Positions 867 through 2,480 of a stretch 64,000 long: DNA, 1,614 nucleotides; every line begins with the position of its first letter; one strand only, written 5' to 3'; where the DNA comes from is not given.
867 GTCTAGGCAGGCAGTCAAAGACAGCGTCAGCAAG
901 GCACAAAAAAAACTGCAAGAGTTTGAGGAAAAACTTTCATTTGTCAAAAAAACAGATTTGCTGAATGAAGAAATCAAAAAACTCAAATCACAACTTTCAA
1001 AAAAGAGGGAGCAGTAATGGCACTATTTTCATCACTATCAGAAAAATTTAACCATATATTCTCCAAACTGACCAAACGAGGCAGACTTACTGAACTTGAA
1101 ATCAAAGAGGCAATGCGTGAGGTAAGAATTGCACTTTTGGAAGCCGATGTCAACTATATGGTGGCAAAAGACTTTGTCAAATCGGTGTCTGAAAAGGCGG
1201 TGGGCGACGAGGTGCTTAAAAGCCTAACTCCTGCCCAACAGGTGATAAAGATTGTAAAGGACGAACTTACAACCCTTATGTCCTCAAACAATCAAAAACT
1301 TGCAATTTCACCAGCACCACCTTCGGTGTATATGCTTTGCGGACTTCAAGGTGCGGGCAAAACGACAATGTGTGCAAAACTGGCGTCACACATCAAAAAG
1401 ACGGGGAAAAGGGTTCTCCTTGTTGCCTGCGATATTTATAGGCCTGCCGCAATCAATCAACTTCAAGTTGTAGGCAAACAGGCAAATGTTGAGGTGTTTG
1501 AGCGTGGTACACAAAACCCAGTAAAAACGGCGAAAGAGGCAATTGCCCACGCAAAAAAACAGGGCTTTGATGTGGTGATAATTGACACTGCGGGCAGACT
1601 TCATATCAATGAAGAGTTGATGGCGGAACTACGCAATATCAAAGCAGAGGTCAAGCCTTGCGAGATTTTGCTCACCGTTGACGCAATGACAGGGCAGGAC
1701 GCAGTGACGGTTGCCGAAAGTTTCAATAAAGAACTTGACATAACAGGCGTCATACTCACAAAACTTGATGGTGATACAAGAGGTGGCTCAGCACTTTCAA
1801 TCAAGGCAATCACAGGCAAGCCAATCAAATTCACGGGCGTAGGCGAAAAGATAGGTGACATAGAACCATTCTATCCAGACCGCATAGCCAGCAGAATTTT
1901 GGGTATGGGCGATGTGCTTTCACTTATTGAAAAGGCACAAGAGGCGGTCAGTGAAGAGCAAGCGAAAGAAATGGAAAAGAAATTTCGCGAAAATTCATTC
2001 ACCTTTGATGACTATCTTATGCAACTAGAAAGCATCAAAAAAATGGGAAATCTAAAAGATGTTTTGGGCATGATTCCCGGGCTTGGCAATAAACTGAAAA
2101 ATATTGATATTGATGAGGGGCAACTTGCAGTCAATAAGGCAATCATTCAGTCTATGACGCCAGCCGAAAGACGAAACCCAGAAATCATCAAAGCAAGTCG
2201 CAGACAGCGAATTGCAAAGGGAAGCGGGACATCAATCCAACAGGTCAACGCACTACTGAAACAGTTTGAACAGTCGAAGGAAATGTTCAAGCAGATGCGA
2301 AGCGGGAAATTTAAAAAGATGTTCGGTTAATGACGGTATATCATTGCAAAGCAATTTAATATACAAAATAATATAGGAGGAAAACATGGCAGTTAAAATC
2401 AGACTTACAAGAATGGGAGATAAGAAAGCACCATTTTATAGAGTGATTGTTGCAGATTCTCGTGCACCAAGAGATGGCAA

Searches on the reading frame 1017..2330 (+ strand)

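Call 102: search_protein_families(library=pfam, proteins=[window:1017-2330:+], max_evalue=0.00001)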
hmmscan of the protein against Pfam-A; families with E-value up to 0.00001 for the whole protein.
window:1017-2330:+ (437 aa): 9 families
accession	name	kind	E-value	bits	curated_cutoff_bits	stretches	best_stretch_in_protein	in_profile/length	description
PF00448.28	SRP54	-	9.2e-79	264.1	22.7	1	102-296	1-196/196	SRP54-type protein, GTPase domain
PF02978.25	SRP_SPB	-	1.1e-33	115.9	27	1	327-424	1-91/91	Signal peptide binding domain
PF02881.24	SRP54_N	-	4.4e-21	75.3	22.4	1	7-84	1-75/75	SRP54-type protein, helical bundle domain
PF01656.29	CbiA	-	4.3e-09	36.8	25.4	1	112-255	9-88/125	CobQ/CobB/MinD/ParA nucleotide binding domain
PF13401.12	AAA_22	-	4.9e-08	33.8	27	1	103-219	6-120/130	AAA domain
PF06414.18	Zeta_toxin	-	5.9e-07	29.6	22.3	1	96-199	10-111/199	Zeta toxin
PF13614.12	AAA_31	-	3.4e-06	27.5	27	0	112-180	12-77/177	AAA domain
PF13207.12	AAA_17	-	3.7e-06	27.7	27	0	109-219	2-107/136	AAA domain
PF13481.12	AAA_25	-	6.8e-06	26.3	27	0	103-202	34-162/195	AAA domain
